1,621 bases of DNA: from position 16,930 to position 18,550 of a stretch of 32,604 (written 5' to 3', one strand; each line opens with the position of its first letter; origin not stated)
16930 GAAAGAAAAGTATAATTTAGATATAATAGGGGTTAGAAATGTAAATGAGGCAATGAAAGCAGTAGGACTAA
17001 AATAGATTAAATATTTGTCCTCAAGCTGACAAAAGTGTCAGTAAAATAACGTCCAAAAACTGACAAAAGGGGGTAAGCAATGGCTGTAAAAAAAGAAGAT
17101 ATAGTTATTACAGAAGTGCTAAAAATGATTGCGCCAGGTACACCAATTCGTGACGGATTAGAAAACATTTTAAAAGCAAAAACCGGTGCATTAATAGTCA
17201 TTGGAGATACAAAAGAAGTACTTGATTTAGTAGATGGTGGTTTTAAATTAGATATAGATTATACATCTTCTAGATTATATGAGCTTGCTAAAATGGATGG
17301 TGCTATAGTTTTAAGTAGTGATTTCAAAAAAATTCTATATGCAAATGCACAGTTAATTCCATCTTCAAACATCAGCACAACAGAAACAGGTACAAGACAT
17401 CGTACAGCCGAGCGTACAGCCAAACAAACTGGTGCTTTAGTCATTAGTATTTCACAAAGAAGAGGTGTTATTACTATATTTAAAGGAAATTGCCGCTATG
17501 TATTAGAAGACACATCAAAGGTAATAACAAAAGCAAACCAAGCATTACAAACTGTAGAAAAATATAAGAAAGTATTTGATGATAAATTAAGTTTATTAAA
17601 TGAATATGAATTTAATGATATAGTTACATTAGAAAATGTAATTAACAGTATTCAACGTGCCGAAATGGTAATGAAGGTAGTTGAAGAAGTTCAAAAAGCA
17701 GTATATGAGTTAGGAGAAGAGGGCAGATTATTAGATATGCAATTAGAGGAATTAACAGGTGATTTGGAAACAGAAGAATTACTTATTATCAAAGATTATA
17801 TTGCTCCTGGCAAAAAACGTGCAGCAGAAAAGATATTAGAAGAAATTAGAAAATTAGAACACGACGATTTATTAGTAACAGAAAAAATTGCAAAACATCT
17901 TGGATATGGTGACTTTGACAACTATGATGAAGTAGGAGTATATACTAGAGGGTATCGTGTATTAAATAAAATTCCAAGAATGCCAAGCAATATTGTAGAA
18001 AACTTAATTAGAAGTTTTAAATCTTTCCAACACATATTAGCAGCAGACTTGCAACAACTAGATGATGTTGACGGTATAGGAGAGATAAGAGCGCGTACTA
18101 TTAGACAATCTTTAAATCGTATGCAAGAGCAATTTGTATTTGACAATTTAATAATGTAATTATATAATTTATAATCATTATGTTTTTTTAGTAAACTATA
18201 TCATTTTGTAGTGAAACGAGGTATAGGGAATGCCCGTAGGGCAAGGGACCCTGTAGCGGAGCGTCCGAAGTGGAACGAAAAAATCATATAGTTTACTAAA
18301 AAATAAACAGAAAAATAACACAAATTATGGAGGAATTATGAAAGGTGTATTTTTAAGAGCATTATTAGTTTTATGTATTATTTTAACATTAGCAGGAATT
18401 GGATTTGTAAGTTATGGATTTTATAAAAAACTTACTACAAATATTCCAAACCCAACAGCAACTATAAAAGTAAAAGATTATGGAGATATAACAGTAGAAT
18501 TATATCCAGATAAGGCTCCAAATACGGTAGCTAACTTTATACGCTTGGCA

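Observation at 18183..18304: Conserved GC-rich ~87-nt core at the apex of an AT-rich palindrome downstream of disA (copy 1 of a two-copy family)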

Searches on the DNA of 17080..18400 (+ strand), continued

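Call 78: search_with_rna_model(model_id=R2, sources=[L012, L013, L014, L015, L016, L017, L018, L019, L020, L021, L022, L023, L024, L025, L026, L027, L028, L029, L030, L031, L032, L033, L034, L035, L036, L037, L038, L039, L040, L041, L042, L043, L044, L045, L046, L047, L048, L049, L050, L051, L052, L053, L054, L055, L056, L057, L058, L059, L060, L061, L062, L063, L064, L065, L066, L067, L068, L069, L070, L071, L072, L073, L074, L075, L076, L077, L078, L079, L080, L081, L082, L083, L084, L085, L086, L087, L088, L089, L090, L091, L100, L106, L107, L108, L109, L110, L111, L112, L113, L114, L115, window], max_evalue=10, show_alignments=0)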
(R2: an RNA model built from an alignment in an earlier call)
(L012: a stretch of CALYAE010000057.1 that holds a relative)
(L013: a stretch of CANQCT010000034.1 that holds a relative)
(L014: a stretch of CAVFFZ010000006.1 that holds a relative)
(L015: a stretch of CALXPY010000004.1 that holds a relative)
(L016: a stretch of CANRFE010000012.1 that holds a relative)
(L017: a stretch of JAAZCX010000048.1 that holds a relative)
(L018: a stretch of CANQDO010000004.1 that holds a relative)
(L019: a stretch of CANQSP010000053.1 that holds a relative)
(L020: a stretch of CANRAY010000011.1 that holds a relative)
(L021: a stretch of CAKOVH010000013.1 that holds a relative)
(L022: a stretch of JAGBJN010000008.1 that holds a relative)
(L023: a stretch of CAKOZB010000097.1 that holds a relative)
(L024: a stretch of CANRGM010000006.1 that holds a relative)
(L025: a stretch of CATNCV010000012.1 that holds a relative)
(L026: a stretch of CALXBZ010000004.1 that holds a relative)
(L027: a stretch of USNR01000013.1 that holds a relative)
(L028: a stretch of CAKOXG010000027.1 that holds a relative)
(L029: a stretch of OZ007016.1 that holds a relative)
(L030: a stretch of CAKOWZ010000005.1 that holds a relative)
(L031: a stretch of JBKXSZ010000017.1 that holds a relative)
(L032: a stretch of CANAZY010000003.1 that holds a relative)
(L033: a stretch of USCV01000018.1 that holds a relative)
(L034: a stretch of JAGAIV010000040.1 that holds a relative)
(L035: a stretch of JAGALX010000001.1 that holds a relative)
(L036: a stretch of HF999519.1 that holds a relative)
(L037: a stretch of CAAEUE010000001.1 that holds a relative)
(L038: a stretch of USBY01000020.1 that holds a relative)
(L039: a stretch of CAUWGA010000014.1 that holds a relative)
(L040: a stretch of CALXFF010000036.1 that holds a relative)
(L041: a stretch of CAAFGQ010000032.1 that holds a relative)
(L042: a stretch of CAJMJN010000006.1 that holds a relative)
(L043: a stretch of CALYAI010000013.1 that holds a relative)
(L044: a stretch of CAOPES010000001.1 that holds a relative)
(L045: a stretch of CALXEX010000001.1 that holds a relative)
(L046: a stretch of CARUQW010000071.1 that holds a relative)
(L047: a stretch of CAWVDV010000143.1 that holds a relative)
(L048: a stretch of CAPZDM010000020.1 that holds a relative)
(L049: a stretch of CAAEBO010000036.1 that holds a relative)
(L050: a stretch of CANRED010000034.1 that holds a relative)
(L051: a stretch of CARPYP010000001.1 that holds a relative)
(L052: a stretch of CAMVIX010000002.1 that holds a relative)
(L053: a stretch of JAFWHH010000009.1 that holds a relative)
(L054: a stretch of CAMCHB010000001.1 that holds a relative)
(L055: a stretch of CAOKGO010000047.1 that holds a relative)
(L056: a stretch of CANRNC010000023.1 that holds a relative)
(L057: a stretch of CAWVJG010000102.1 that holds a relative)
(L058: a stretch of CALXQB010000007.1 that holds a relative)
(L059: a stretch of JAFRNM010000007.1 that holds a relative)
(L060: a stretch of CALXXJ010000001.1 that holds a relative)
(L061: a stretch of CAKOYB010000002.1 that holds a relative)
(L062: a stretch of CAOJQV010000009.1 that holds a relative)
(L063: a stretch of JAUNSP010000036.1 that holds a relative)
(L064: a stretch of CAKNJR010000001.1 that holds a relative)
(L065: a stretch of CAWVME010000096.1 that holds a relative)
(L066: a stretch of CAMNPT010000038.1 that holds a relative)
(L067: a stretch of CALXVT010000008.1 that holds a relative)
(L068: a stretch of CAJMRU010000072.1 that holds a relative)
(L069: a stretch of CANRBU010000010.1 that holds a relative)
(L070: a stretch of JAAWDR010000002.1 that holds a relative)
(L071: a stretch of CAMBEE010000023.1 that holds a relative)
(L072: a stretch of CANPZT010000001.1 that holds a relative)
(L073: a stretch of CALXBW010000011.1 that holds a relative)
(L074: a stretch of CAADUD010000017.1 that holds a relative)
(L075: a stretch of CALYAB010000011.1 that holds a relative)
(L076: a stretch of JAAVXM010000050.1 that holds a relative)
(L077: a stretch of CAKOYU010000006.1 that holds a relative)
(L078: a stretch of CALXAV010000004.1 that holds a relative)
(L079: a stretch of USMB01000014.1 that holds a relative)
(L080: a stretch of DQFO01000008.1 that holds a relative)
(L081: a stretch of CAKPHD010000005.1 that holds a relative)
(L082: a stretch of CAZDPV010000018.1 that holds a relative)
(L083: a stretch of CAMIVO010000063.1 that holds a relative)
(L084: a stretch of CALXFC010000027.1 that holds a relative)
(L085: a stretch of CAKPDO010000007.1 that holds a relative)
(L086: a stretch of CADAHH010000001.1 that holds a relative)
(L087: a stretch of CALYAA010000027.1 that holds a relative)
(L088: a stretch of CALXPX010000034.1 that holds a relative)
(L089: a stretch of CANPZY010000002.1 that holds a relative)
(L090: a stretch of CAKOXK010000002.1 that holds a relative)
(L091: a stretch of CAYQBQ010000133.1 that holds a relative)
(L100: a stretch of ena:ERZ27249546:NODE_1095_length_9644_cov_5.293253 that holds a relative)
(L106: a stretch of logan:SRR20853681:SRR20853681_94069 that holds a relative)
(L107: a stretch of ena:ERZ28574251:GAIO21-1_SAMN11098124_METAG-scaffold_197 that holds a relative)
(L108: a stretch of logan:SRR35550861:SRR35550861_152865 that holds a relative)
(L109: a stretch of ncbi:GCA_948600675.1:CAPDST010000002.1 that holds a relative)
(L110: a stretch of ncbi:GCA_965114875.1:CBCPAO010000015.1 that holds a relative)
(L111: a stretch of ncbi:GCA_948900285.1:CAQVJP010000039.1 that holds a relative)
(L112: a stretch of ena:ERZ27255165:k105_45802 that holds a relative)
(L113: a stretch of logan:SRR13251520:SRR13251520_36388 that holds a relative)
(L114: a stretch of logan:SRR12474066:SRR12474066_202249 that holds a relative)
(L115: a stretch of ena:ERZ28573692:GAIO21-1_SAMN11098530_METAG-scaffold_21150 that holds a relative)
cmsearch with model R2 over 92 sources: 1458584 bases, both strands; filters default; matches with E-value up to 10: 7.
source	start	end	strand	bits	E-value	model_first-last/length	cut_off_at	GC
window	18201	18284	+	114.3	9.6e-23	1-84/84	no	0.5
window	30717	30800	-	111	5.8e-22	1-84/84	no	0.49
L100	9568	9644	+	96.4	1.4e-18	1-77/84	3'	0.53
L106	1204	1285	+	95.6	2.2e-18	1-84/84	no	0.35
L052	716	827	-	23.7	0.095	1-84/84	no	0.36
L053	8685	8772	+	19.5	0.92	1-84/84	no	0.34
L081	12021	12050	+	17.3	2.8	1-84/84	no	0.13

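Call 87: search_rna_families(sources=[L052, L106], threshold=evalue, max_evalue=1)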
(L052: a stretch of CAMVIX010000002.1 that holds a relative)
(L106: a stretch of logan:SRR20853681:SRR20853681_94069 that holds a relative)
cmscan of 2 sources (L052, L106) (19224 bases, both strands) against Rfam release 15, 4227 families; matches with E-value up to 1: 2.
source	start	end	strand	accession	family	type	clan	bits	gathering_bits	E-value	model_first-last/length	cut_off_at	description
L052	10628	10675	+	RF01139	sR2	Gene; snRNA; snoRNA; CD-box;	-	22.2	42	0.35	1-57/57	no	Small nucleolar RNA sR2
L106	4058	4137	-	RF02126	GHRLOS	Gene; lncRNA;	-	19.2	48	0.71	1-70/70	no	Ghrelin opposite strand RNA conserved region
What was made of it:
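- On Any Rfam 15 family: At E up to 1, none overlaps the elements in L052 or L106 (call 87).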

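Call 91: build_rna_model(alignment_id=A6, structure=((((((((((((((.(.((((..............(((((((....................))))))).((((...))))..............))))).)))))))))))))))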
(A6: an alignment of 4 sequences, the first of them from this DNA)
Model R3 built from alignment A6 (4 sequences, 115 columns); structure: as given.
model positions 112; base pairs 30; branch points 1; effective number of sequences 1.48; information 0.59 bits per position. Calibrated on 0.2 Mb of random sequence (short: E-values are rough).
structure used (alignment columns):
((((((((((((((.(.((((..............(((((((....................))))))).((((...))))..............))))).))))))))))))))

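Call 92: search_with_rna_model(model_id=R3, sources=[L012, L013, L014, L015, L016, L017, L018, L019, L020, L021, L022, L023, L024, L025, L026, L027, L028, L029, L030, L031, L032, L033, L034, L035, L036, L037, L038, L039, L040, L041, L042, L043, L044, L045, L046, L047, L048, L049, L050, L051, L052, L053, L054, L055, L056, L057, L058, L059, L060, L061, L062, L063, L064, L065, L066, L067, L068, L069, L070, L071, L072, L073, L074, L075, L076, L077, L078, L079, L080, L081, L082, L083, L084, L085, L086, L087, L088, L089, L090, L091, L100, L106, L107, L108, L109, L110, L111, L112, L113, L114, L115, window], max_evalue=10, show_alignments=0)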
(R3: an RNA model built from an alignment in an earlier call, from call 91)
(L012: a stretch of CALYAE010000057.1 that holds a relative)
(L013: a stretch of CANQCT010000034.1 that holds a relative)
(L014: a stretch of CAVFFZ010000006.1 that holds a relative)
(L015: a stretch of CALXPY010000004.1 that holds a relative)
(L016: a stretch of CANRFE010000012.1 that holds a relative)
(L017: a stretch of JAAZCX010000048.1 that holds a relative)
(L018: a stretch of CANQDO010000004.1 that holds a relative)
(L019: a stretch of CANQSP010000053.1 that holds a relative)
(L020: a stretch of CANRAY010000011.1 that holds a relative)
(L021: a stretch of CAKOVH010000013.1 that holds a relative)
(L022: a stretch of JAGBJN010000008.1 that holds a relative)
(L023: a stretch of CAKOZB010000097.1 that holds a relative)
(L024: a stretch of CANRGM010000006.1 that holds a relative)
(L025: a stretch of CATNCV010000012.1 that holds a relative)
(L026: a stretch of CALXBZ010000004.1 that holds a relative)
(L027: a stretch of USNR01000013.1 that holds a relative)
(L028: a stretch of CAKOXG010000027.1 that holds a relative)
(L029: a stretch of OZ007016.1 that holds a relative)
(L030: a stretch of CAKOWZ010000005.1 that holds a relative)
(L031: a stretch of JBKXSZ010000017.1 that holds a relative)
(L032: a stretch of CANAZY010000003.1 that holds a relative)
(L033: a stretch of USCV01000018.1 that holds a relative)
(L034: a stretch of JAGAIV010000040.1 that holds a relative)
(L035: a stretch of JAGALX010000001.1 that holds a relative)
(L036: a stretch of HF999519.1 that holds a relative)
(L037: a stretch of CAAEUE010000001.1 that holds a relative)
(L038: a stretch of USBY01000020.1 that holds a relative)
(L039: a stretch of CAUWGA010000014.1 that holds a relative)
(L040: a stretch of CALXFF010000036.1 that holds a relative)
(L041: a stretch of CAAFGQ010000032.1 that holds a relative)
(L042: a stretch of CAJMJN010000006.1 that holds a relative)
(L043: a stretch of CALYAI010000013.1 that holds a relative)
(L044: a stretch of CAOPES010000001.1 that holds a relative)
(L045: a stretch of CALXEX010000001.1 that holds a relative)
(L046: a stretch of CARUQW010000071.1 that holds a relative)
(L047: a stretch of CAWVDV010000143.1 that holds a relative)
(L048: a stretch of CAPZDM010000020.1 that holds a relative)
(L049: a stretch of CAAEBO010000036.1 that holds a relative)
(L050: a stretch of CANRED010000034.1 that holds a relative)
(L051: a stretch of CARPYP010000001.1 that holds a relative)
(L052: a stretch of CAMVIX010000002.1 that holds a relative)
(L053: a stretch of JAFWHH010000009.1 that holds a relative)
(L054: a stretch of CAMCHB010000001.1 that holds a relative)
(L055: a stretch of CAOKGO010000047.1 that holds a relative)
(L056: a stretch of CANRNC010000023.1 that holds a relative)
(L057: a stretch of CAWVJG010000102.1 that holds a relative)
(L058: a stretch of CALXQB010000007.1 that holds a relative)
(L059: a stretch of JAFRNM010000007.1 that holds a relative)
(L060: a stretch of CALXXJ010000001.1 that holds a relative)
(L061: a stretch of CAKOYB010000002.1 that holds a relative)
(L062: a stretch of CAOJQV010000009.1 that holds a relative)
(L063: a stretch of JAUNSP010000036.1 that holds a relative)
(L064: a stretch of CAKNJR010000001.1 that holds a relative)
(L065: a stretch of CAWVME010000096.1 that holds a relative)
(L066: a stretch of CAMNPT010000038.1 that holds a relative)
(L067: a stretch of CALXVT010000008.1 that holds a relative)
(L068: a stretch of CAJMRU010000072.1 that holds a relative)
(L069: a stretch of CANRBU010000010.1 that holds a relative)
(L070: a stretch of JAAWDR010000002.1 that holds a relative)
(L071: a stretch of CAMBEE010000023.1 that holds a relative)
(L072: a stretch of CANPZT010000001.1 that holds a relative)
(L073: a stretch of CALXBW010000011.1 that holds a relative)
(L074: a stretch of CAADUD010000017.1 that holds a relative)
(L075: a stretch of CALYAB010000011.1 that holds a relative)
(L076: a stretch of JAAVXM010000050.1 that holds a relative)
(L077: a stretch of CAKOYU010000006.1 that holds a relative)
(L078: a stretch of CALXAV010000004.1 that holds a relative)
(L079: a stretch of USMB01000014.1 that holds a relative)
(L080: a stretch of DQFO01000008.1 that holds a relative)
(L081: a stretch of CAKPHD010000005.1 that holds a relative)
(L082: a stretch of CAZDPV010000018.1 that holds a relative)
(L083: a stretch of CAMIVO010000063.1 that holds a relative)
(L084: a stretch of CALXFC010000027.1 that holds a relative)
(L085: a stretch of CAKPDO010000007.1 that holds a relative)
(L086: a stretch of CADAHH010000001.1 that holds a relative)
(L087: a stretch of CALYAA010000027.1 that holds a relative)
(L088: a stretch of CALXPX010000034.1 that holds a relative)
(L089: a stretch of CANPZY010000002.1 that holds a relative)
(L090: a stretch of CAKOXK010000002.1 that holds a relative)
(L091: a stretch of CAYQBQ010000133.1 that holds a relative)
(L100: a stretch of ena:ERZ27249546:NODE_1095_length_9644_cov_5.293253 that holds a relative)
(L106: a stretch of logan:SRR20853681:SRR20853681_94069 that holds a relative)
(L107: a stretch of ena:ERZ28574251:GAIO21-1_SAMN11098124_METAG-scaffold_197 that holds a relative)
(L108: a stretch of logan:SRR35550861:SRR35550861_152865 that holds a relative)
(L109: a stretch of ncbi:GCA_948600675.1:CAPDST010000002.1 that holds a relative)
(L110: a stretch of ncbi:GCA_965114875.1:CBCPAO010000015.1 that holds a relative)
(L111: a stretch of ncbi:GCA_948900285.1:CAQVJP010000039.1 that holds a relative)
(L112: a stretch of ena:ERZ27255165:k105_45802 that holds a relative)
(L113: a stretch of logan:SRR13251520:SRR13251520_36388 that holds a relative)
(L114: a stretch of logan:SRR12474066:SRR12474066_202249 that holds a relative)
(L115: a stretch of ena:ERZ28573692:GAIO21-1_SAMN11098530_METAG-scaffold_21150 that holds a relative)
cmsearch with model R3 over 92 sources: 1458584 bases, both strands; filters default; matches with E-value up to 10: 8.
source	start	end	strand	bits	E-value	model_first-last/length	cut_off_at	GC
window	18188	18299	+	125.4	2.7e-21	1-112/112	no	0.42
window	30703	30813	-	119.3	4.5e-20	1-112/112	no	0.41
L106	1191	1300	+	112.5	9.9e-19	1-112/112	no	0.3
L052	700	841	-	82.7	8.6e-13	1-112/112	no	0.34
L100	9555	9644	+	82.2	1.1e-12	1-90/112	3'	0.48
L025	6849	6953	-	35.1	0.0026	1-112/112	no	0.36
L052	700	841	+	29.7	0.031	1-112/112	no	0.34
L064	12076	12117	+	17.3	9.2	1-112/112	no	0.45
